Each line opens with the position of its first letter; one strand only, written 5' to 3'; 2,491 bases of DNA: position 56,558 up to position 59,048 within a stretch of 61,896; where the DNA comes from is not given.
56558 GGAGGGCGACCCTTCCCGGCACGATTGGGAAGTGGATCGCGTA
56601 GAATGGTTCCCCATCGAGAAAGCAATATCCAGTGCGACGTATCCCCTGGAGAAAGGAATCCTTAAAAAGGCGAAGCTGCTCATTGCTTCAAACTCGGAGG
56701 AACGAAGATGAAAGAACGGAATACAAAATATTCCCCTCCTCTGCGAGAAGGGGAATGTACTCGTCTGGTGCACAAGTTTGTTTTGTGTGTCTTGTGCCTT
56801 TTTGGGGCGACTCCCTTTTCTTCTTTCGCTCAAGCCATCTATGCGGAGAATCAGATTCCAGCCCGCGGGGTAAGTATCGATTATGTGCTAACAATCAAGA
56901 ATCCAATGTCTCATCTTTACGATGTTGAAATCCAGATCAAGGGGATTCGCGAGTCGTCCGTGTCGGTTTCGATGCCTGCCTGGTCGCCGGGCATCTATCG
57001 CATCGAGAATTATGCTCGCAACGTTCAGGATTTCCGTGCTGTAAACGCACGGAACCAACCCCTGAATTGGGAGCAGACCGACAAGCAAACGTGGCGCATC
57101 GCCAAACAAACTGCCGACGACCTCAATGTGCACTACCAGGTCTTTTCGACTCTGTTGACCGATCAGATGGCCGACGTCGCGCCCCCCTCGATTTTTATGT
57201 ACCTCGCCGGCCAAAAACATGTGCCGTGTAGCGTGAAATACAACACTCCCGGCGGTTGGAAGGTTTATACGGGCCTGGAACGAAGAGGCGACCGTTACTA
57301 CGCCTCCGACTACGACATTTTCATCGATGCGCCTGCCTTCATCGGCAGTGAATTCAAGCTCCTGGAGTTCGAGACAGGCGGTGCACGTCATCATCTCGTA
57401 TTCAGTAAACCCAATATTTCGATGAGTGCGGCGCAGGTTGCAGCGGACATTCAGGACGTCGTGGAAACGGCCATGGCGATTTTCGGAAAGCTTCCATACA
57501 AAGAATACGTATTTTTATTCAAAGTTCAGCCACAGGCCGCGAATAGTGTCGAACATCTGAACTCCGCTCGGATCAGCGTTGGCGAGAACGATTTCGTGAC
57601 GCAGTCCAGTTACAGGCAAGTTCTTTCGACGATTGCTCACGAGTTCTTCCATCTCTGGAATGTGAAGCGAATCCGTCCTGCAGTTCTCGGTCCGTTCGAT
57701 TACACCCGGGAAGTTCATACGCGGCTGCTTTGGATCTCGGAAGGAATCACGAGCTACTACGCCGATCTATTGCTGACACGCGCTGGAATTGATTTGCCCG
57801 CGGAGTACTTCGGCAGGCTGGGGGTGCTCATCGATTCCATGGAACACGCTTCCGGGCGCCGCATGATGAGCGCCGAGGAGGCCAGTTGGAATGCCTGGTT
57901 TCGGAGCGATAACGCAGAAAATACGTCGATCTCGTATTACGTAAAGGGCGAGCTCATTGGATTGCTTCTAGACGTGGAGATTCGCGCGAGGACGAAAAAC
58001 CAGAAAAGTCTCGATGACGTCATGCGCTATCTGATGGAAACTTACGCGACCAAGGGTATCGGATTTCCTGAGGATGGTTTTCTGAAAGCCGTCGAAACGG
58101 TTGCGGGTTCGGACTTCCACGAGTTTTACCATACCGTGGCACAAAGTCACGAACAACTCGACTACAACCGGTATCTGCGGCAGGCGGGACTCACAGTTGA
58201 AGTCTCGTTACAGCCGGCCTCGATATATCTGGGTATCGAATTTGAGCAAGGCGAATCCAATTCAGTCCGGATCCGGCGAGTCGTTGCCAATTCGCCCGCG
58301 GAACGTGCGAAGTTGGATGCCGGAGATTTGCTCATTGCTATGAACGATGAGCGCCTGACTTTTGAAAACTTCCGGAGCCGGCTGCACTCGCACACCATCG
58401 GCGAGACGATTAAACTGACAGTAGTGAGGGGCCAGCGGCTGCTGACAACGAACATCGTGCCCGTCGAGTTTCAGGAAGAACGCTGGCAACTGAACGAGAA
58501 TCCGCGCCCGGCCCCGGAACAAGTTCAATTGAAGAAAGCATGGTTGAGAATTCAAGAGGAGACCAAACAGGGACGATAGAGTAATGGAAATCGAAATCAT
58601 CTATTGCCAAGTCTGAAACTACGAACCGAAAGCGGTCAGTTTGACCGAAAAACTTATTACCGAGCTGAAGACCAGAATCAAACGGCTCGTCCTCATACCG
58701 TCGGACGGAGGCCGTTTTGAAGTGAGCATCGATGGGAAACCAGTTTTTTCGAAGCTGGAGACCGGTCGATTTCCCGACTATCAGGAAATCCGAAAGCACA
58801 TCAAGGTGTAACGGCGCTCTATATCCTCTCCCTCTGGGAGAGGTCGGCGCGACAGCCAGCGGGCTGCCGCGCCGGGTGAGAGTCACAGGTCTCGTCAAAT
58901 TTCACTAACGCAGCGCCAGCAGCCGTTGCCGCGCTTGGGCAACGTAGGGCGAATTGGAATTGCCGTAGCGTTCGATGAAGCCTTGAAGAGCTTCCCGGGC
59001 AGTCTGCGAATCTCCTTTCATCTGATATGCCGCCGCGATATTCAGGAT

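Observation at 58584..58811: Hidden selenoprotein: Rdx/SelW-like gene with TGA at the CxxU redox position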

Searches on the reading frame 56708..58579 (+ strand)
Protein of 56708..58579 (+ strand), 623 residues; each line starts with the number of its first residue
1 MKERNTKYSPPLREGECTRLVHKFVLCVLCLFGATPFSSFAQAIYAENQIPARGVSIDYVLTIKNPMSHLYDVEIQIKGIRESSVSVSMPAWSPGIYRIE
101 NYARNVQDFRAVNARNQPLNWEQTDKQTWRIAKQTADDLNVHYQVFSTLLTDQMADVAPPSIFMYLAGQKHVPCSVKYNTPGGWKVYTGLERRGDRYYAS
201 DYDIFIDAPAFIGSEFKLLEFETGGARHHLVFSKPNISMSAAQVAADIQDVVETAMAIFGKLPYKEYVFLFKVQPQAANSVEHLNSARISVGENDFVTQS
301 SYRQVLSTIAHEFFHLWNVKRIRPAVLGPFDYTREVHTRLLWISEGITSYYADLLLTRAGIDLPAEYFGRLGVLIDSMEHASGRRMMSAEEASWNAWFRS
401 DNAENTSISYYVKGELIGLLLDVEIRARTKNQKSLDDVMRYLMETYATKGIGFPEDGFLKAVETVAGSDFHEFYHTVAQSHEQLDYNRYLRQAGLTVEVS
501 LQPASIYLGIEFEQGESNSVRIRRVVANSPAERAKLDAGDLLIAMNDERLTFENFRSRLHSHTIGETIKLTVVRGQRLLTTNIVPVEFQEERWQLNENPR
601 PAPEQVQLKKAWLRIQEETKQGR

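Call 19: find_encoding_contigs(protein=window:56708-58579:+, flank=10000, max_places=4)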
Protein window:56708-58579:+ (623 aa): 12 contigs read that carry it; 4 places shown.
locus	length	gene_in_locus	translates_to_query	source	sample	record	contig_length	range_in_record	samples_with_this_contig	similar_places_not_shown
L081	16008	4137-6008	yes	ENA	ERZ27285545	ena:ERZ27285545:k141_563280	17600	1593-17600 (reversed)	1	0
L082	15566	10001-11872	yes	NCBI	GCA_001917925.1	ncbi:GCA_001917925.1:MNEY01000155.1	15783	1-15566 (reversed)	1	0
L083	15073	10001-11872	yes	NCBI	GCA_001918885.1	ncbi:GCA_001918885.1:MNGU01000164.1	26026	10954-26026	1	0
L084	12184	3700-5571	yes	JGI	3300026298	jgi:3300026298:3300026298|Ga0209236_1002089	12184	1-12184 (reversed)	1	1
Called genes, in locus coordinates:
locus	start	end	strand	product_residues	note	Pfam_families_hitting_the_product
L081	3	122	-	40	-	?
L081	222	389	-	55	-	PF04945:YHS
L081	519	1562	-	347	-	PF13623:SurA_N_2, PF13624:SurA_N_3, PF13462:Thioredoxin_4, PF01323:DSBA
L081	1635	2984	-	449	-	PF00202:Aminotran_3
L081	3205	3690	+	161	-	PF00300:His_Phos_1 (faint)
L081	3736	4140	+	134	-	PF00293:NUDIX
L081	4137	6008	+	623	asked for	PF17899:Peptidase_M61_N, PF05299:Peptidase_M61, PF00595:PDZ (weak), PF13180:PDZ_2, PF17820:PDZ_6 (weak)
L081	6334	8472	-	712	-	PF07719:TPR_2 (weak), PF13432:TPR_16 (weak), PF25063:ARM_TT21_C (weak), PF00515:TPR_1 (weak), PF13371:TPR_9 (weak), PF13432:TPR_16, PF00515:TPR_1 (weak), PF13424:TPR_12 (weak), +15 more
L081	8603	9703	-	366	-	PF02276:CytoC_RC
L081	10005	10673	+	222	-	PF08922:DUF1905, PF13376:OmdA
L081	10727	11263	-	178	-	PF02357:NusG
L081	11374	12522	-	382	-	PF01118:Semialdhyde_dh (faint), PF01408:GFO_IDH_MocA, PF22725:GFO_IDH_MocA_C3, PF02894:GFO_IDH_MocA_C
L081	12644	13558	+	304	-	PF01740:STAS, PF13466:STAS_2 (weak)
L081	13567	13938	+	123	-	PF01740:STAS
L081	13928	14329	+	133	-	PF13581:HATPase_c_2, PF02518:HATPase_c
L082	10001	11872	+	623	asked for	PF17899:Peptidase_M61_N, PF05299:Peptidase_M61, PF00595:PDZ (weak), PF13180:PDZ_2, PF17820:PDZ_6 (weak)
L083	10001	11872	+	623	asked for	PF17899:Peptidase_M61_N, PF05299:Peptidase_M61, PF00595:PDZ (weak), PF13180:PDZ_2, PF17820:PDZ_6 (weak)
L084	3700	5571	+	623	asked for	PF17899:Peptidase_M61_N, PF05299:Peptidase_M61, PF00595:PDZ (weak), PF13180:PDZ_2, PF17820:PDZ_6 (weak)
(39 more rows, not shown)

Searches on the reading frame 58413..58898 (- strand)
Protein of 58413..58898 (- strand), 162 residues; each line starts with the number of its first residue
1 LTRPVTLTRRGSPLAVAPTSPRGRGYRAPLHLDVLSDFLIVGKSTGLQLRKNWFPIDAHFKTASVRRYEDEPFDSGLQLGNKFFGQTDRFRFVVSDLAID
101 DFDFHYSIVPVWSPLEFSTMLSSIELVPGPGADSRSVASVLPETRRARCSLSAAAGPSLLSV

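Call 4: search_protein_families(library=pfam, proteins=[window:58413-58898:-], max_evalue=1)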
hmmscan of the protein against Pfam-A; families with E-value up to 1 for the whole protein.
seq(162 aa): 0 families

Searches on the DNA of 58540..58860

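Call 46: search_rna_families(source=window, start=58540, end=58860, threshold=evalue, max_evalue=10)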
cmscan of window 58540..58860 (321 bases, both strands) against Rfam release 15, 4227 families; matches with E-value up to 10: 1.
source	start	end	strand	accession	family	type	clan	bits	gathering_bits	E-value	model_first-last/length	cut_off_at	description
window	58787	58848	-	RF01341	CRISPR-DR30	Gene; CRISPR;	-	14.4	50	4.7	1-38/38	no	CRISPR RNA direct repeat element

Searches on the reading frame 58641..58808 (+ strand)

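Call 4: search_protein_families(library=pfam, proteins=[window:58641-58808:+], max_evalue=1)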
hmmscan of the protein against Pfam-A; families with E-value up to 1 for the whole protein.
seq(56 aa): 1 family
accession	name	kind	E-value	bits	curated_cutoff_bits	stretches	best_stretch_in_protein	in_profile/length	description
PF10262.15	Rdx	-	5.3e-13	49.4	22.6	1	2-55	20-73/74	Rdx family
